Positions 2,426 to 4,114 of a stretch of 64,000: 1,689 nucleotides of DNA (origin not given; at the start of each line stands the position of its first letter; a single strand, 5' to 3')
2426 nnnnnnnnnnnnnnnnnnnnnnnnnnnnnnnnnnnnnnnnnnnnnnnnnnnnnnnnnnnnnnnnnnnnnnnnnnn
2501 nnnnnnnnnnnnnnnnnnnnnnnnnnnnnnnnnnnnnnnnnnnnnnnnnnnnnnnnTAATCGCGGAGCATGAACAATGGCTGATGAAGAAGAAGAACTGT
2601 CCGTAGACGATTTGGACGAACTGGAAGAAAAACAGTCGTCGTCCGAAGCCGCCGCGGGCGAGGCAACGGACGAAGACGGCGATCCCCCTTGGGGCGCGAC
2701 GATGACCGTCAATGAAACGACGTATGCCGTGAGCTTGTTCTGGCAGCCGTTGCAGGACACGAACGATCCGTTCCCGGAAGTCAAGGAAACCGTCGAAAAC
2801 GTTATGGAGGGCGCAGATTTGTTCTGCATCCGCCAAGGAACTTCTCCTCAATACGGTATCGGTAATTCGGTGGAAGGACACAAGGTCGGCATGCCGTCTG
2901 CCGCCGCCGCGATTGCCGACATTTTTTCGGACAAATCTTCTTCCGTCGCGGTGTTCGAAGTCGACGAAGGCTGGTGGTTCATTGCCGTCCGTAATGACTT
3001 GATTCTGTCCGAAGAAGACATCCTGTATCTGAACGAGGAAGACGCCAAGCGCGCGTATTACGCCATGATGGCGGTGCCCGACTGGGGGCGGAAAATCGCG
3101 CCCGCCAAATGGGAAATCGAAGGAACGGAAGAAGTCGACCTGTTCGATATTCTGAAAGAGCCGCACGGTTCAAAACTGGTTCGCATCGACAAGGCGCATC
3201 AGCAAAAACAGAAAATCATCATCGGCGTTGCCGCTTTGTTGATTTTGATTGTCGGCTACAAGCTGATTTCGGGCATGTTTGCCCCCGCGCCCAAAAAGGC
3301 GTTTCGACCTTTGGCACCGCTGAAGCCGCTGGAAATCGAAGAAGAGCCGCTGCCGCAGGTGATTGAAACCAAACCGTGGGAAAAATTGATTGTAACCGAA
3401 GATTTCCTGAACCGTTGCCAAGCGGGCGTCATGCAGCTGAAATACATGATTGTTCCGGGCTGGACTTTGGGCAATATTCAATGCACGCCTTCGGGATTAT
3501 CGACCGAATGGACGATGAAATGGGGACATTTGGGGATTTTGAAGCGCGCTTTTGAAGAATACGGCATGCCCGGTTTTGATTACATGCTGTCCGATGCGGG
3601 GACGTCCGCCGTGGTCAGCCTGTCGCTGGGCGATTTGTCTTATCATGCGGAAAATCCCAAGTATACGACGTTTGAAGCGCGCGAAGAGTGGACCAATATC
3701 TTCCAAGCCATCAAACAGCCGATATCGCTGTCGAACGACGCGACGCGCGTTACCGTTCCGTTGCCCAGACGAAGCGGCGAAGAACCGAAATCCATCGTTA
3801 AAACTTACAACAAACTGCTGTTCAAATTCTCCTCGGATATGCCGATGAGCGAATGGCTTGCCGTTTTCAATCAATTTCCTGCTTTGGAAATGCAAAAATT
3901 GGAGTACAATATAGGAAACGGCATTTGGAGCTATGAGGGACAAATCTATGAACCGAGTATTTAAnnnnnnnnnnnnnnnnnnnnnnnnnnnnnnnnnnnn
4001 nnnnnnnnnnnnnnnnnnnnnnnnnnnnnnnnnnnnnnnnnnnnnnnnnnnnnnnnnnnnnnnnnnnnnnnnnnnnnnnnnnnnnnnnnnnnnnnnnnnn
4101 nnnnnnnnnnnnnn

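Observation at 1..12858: Type IVb (Tcp/Bfp/R64-thin-pilus-like) pilus assembly cluster in core chromosomal context, with no major pilin or prepilin peptidase visible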

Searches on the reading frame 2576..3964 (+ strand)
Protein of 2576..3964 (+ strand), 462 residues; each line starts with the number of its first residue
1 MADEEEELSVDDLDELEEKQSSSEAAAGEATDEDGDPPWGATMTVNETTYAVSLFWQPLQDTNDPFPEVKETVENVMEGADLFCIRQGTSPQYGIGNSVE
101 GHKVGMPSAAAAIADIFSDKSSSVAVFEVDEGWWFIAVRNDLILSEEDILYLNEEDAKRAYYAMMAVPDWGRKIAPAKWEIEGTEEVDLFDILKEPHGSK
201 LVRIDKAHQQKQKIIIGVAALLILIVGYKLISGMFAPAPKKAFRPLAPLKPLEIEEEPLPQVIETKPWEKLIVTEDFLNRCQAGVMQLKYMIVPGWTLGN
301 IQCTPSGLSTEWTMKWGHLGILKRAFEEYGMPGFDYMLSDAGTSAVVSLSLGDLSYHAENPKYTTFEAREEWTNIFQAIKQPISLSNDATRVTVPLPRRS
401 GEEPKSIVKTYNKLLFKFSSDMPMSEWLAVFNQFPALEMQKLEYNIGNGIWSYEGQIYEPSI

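Call 5: search_protein_families(library=pfam, proteins=[window:2576-3964:+], max_evalue=0.1)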
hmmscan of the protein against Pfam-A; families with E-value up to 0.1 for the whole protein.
window:2576-3964:+ (462 aa): 1 family
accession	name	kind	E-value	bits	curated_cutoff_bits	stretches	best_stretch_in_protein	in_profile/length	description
PF06864.17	PAP_PilO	-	1.8e-24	86.8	26.7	1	54-458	5-418/419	Pilin accessory protein (PilO)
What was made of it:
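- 2576..3964 (+): g3: PilO2, a bitopic protein with a cytoplasmic actin-like N-domain. This is the hallmark of the R64 variant. PF06864, E 1.8e-24, over residues 54-458 (call 5).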

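Call 6: search_protein_families(library=ncbifam, proteins=[window:2576-3964:+], max_evalue=0.1)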
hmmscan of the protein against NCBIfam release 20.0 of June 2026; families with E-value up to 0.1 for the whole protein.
window:2576-3964:+ (462 aa): 1 family
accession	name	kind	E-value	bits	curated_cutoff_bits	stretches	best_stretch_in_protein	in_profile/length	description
NF038218.1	IcmG_DotF_IVB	equivalog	0.014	15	200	1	205-262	42-104/266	type IVB secretion system protein IcmG/DotF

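Call 9: find_encoding_contigs(protein=window:2576-3964:+, flank=10000, max_places=6)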
Protein window:2576-3964:+ (462 aa): 24 contigs read that carry it; 6 places shown.
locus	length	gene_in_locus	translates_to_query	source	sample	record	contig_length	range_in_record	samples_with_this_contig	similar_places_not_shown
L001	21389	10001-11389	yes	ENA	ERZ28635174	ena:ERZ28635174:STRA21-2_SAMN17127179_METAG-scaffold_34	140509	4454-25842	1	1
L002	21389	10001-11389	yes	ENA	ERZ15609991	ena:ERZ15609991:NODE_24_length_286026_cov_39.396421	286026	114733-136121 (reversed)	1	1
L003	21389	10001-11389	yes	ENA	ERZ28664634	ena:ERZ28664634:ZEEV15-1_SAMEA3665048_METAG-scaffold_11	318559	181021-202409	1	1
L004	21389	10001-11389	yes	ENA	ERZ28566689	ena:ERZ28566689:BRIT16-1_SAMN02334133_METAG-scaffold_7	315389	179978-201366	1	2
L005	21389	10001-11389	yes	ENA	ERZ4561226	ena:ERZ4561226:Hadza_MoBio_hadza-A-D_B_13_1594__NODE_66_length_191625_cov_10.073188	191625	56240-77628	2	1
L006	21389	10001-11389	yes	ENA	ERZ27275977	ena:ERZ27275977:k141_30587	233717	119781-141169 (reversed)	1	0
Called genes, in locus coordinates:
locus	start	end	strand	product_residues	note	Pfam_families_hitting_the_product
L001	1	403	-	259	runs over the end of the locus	-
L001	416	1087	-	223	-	-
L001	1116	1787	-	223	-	-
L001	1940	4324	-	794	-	PF27097:VirB4_TrbE_N (weak), PF03135:CagE_TrbE_VirB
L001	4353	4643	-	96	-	-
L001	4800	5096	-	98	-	PF04956:TrbC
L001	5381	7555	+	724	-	-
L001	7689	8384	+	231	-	PF10671:TcpQ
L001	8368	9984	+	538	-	PF00263:Secretin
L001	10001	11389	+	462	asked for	PF06864:PAP_PilO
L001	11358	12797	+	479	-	-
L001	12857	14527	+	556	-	PF00437:T2SSE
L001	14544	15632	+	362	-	PF00482:T2SSF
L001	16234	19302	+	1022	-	PF04790:Sarcoglycan_1 (faint)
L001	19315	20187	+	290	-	-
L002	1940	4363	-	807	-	PF27097:VirB4_TrbE_N (weak), PF03135:CagE_TrbE_VirB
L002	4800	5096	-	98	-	PF04956:TrbC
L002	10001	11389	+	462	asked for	PF06864:PAP_PilO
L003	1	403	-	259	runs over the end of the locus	-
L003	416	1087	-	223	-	-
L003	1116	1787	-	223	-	-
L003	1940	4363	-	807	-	PF27097:VirB4_TrbE_N (weak), PF03135:CagE_TrbE_VirB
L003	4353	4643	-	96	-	-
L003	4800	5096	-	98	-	PF04956:TrbC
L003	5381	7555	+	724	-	-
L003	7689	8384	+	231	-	PF10671:TcpQ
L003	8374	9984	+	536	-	PF00263:Secretin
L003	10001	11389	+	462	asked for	PF06864:PAP_PilO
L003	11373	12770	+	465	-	-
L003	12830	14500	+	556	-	PF00437:T2SSE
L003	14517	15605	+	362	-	PF00482:T2SSF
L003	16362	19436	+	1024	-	-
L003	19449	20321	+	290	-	-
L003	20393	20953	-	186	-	-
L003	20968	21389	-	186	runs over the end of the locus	-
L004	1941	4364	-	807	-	PF27097:VirB4_TrbE_N (weak), PF03135:CagE_TrbE_VirB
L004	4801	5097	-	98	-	PF04956:TrbC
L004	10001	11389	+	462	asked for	PF06864:PAP_PilO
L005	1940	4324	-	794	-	PF27097:VirB4_TrbE_N (weak), PF03135:CagE_TrbE_VirB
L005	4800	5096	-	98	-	PF04956:TrbC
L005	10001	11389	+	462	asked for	PF06864:PAP_PilO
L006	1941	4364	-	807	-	PF27097:VirB4_TrbE_N (weak), PF03135:CagE_TrbE_VirB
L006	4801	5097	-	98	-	PF04956:TrbC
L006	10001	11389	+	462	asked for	PF06864:PAP_PilO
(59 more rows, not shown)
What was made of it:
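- It is adjacent to VirB2/B3/B4 (call 9). PilO is identical across 55 assembly blocks of the species (call 9).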

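Call 30: find_homologous_proteins(query=window:2576-3964:+, max_evalue=0.001)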
Query window:2576-3964:+ (462 aa): 522 proteins with E <= 0.001 among 8000 candidates; the best 120 are listed.
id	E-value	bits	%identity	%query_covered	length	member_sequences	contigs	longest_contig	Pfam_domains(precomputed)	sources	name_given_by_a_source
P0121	0.0e+0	1045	99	100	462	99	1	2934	PF06864.18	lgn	-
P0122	8.1e-250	847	80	99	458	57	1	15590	PF06864.18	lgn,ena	-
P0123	1.1e-243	827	78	100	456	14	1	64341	PF06864.18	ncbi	-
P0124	1.5e-207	708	69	95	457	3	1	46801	PF06864.18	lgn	-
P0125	1.5e-201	688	65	96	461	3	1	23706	PF06864.18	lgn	-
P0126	1.3e-199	682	67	92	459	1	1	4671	PF06864.18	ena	-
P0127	3.0e-199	681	68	92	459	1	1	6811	PF06864.18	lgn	-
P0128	5.1e-199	680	67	92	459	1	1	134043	PF06864.18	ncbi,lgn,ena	-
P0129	1.1e-198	679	68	92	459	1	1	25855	PF06864.18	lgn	-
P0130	4.0e-198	677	64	100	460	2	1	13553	PF06864.18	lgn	-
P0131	1.6e-197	675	66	94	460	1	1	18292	PF06864.18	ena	-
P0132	3.0e-197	674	63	100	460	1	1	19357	PF06864.18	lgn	-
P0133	1.2e-196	672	64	99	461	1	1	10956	PF06864.18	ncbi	ncbi:MAG: type 4b pilus protein PilO2 [Alphaproteobacteria bacterium]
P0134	6.2e-196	670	64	99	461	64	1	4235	PF06864.18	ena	-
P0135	1.8e-193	662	63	99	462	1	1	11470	PF06864.18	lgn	-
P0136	3.2e-192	657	62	100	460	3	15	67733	PF06864.18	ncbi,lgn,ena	-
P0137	1.0e-191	656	63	98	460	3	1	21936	PF06864.18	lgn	-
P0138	8.9e-191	653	64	96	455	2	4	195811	PF06864.18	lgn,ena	-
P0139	2.5e-190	651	64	95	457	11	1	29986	PF06864.18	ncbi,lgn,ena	-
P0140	3.3e-190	651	64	91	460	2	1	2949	PF06864.18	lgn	-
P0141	4.1e-189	647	62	100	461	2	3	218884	PF06864.18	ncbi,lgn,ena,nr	ncbi:MAG: type 4b pilus protein PilO2 [Alphaproteobacteria bacterium]|nr:type 4b pilus protein PilO2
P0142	5.7e-189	647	63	99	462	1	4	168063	PF06864.18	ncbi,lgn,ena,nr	ncbi:MAG: type 4b pilus protein PilO2 [Alphaproteobacteria bacterium]|nr:type 4b pilus protein PilO2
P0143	4.8e-188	644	62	96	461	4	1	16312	PF06864.18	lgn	-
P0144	6.4e-187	640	63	99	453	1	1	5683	PF06864.18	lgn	-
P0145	1.1e-186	639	61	96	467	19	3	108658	PF06864.18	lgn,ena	-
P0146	8.0e-186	636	62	96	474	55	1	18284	PF06864.18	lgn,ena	-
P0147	1.7e-184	632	61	100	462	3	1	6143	PF06864.18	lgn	-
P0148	8.1e-184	630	61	100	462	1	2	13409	PF06864.18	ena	-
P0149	3.7e-183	628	60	99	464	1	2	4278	PF06864.18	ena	-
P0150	7.4e-183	627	61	99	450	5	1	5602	PF06864.18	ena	-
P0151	4.7e-182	624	60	100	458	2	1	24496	PF06864.18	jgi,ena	-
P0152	1.1e-181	623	61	99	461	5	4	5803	PF06864.18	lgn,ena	-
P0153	3.1e-179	615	60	99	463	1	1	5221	PF06864.18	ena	-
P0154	6.9e-179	613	60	99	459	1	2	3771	PF06864.18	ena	-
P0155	1.2e-178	613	60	100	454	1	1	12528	PF06864.18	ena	-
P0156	2.6e-178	612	60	94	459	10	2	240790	PF06864.18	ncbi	-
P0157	2.3e-177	608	59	99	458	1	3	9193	PF06864.18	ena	-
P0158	5.0e-177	607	61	92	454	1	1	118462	PF06864.18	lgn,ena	-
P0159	7.8e-177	607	59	99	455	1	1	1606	PF06864.18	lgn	-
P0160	6.0e-176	604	57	100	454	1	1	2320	PF06864.18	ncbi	-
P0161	1.9e-175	602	57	98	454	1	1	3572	PF06864.18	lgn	-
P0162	7.2e-174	597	59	94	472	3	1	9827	PF06864.18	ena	-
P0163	1.0e-171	590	56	99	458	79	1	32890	PF06864.18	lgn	-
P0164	1.3e-171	590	57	99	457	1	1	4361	PF06864.18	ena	-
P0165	5.6e-171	587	58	100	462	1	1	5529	PF06864.18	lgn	-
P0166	3.5e-170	585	59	92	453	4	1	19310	PF06864.18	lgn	-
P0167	3.7e-170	585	58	98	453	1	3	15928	PF06864.18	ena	-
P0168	1.3e-167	576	57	100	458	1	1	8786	PF06864.18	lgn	-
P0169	3.7e-163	562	55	98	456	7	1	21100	PF06864.18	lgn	-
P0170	6.6e-161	554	54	100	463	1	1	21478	PF06864.18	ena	-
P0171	6.1e-158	544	54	100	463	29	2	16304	PF06864.18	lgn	-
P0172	4.9e-154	532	49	100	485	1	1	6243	PF06864.18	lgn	-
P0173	2.2e-152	526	53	93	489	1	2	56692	PF06864.18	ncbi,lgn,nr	ncbi:MAG: type 4b pilus protein PilO2 [Alphaproteobacteria bacterium]|nr:type 4b pilus protein PilO2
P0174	4.1e-152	525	52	95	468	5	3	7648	PF06864.18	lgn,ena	-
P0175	1.9e-122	427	68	59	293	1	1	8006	PF06864.18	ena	-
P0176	5.2e-117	409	61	63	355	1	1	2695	PF06864.18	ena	-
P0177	5.9e-117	409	46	93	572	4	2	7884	PF06864.18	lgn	-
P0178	1.9e-113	398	43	98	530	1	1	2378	PF06864.18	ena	-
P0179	2.6e-113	397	44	99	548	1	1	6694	PF06864.18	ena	-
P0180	8.5e-113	396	42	99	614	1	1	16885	PF06864.18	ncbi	-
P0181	2.6e-112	394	44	92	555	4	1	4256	PF06864.18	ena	-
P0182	1.9e-111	391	45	94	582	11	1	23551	PF06864.18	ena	-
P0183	2.4e-111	391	44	94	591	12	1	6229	PF06864.18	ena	-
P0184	1.9e-110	388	42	98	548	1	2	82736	PF06864.18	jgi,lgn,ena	-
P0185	2.6e-110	387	45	93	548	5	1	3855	PF06864.18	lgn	-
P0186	4.1e-110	387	44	94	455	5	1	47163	PF06864.18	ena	-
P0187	6.4e-109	383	41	98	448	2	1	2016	PF06864.18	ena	-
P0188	4.8e-107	377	40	97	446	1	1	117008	PF06864.18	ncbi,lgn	-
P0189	2.5e-106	374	42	91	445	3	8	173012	PF06864.18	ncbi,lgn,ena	-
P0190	4.4e-104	367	43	92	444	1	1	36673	PF06864.18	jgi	jgi:hypothetical protein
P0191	6.4e-104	366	42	90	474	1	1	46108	PF06864.18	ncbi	-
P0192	9.8e-104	366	42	92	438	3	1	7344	PF06864.18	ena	-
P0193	1.3e-103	365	43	92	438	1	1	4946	PF06864.18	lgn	-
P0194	3.0e-103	364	43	93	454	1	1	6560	PF06864.18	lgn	-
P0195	4.5e-103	364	43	95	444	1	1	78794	PF06864.18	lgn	-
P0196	7.8e-103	363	42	90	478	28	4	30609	PF06864.18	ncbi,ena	-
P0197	9.3e-103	362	42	92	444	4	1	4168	PF06864.18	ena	-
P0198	3.4e-102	361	41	97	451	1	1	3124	PF06864.18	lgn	-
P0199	1.7e-101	358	41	96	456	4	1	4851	PF06864.18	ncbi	-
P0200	1.8e-101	358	41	95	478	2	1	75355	PF06864.18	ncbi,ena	-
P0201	2.0e-101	358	42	95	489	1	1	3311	PF06864.18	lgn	-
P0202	2.3e-101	358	41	94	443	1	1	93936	PF06864.18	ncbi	ncbi:MAG: type 4b pilus protein PilO2 [Alphaproteobacteria bacterium]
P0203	4.0e-100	354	40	97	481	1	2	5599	PF06864.18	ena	-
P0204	4.7e-100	354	40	96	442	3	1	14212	PF06864.18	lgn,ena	-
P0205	1.4e-99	352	42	97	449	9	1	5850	PF06864.18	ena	-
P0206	8.7e-99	349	41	98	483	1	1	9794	PF06864.18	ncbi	-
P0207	9.5e-99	349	40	99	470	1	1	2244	PF06864.18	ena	-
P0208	1.3e-98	349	40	91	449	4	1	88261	PF06864.18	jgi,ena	-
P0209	1.8e-98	348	43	89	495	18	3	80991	PF06864.18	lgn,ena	-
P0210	1.8e-97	345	42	90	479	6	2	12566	PF06864.18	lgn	-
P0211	3.4e-97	344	43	89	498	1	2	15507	PF06864.18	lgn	-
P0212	3.5e-97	344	43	91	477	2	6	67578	PF06864.18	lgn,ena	-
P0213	1.0e-96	343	38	99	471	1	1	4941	PF06864.18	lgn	-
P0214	2.6e-96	341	41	92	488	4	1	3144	PF06864.18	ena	-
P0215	1.4e-95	339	40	95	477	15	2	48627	PF06864.18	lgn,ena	-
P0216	2.4e-95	338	41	98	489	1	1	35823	PF06864.18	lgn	-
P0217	3.6e-95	337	39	91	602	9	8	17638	PF06864.18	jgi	-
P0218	7.1e-95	337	39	91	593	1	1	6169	PF06864.18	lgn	-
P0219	8.1e-95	336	41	93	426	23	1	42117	PF06864.18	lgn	-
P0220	1.3e-94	336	41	98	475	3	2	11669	PF06864.18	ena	-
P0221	2.3e-94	335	40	90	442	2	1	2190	PF06864.18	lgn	-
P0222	3.1e-94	334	39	93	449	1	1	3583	PF06864.18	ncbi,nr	ncbi:MAG: Pilin accessory protein (PilO) [Firmicutes bacterium ADurb.Bin419]|nr:MAG: Pilin accessory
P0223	3.2e-94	334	40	92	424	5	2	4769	PF06864.18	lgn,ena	-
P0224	3.8e-94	334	42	90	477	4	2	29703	PF06864.18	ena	-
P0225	8.2e-94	333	39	92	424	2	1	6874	PF06864.18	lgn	-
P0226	8.9e-94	333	41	91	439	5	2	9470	PF06864.18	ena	-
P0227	9.9e-94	333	41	91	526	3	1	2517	PF06864.18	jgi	-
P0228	1.4e-93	332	39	95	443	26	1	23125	PF06864.18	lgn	-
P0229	1.8e-93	332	39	99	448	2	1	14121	PF06864.18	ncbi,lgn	-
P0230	2.6e-93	331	42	90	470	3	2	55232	PF06864.18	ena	-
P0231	4.2e-93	331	39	92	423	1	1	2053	PF06864.18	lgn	-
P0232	5.5e-93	330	40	92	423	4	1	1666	PF06864.18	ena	-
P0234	6.4e-93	330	40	96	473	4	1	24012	PF06864.18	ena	-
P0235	6.9e-93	330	41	90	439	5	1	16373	PF06864.18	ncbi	-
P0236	7.7e-93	330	40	89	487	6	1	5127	PF06864.18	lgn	-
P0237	1.1e-92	329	39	92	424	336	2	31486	PF06864.18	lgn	-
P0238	1.4e-92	329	40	90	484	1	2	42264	PF06864.18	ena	-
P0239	1.8e-92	329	41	90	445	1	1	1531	PF06864.18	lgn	-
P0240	2.0e-92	328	39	92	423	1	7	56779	PF06864.18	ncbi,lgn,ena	-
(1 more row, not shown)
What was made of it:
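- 2576..3964 (+): NCBI names its homologues 'type 4b pilus protein PilO2' (call 30).
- On Type IVb pilus, R64/PAPI-1 ('PilO2') variant: Homologues are named PilO2 by NCBI (call 30).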

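Call 31: find_encoding_contigs(protein=P0141, flank=10000, max_places=1)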
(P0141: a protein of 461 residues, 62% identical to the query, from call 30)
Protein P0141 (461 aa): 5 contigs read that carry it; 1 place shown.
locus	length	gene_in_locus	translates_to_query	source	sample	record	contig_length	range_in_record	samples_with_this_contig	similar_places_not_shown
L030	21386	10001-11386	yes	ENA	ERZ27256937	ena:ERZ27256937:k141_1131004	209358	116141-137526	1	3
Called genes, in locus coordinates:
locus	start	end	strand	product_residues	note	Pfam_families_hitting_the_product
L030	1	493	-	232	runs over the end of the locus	-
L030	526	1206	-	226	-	-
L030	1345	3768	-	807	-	PF27097:VirB4_TrbE_N, PF03135:CagE_TrbE_VirB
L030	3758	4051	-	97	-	-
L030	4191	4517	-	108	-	PF04956:TrbC (weak)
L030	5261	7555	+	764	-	-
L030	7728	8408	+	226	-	PF10671:TcpQ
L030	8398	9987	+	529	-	PF00263:Secretin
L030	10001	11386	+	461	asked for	PF06864:PAP_PilO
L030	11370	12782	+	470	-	-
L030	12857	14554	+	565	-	PF00437:T2SSE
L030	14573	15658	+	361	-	PF00482:T2SSF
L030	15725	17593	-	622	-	PF08439:Peptidase_M3_N, PF01432:Peptidase_M3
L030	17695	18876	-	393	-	PF00465:Fe-ADH, PF13685:Fe-ADH_2 (weak), PF25137:ADH_Fe_C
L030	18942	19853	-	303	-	-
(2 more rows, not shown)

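Call 32: find_encoding_contigs(protein=P0189, flank=10000, max_places=1)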
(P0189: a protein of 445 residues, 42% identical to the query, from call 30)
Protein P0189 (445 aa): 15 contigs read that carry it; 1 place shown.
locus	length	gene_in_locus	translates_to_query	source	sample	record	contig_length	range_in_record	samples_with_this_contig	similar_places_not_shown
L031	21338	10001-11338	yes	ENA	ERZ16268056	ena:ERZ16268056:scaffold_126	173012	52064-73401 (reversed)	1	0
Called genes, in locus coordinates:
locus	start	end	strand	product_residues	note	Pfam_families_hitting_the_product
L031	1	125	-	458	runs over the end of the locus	-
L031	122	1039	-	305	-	-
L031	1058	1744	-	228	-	-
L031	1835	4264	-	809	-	PF19044:P-loop_TraG (faint), PF03135:CagE_TrbE_VirB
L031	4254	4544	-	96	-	-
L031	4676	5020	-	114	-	PF04956:TrbC (weak)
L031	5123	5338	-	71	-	-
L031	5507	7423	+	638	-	-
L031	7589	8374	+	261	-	PF10671:TcpQ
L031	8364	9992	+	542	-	PF00263:Secretin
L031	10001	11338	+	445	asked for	PF06864:PAP_PilO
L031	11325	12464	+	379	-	-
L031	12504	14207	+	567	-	PF00437:T2SSE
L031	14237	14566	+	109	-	-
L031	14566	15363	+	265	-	PF00482:T2SSF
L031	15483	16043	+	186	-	PF05307:Bundlin (weak), PF08805:PilS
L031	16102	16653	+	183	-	PF05307:Bundlin (weak), PF08805:PilS (weak)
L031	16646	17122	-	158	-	PF02870:Methyltransf_1N, PF01035:DNA_binding_1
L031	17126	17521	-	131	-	PF00383:dCMP_cyt_deam_1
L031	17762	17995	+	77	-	PF00037:Fer4 (weak), PF13237:Fer4_10, PF12838:Fer4_7, PF13187:Fer4_9, PF12797:Fer4_2 (weak), PF00037:Fer4, PF12837:Fer4_6 (weak), PF13484:Fer4_16 (weak), +5 more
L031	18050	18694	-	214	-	PF02578:Cu-oxidase_4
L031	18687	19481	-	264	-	PF01790:LGT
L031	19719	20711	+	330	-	PF13604:AAA_30 (faint), PF02562:PhoH, PF13245:AAA_19 (weak)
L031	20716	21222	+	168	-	PF02130:YbeY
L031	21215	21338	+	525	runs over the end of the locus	PF20154:LNT_N, PF00795:CN_hydrolase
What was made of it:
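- On Type IVb pilus, R64/PAPI-1 ('PilO2') variant: It is present after pilR only in a relative with 42% PilO identity (call 32).
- PilS pilins follow pilR in a distant relative (call 32).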
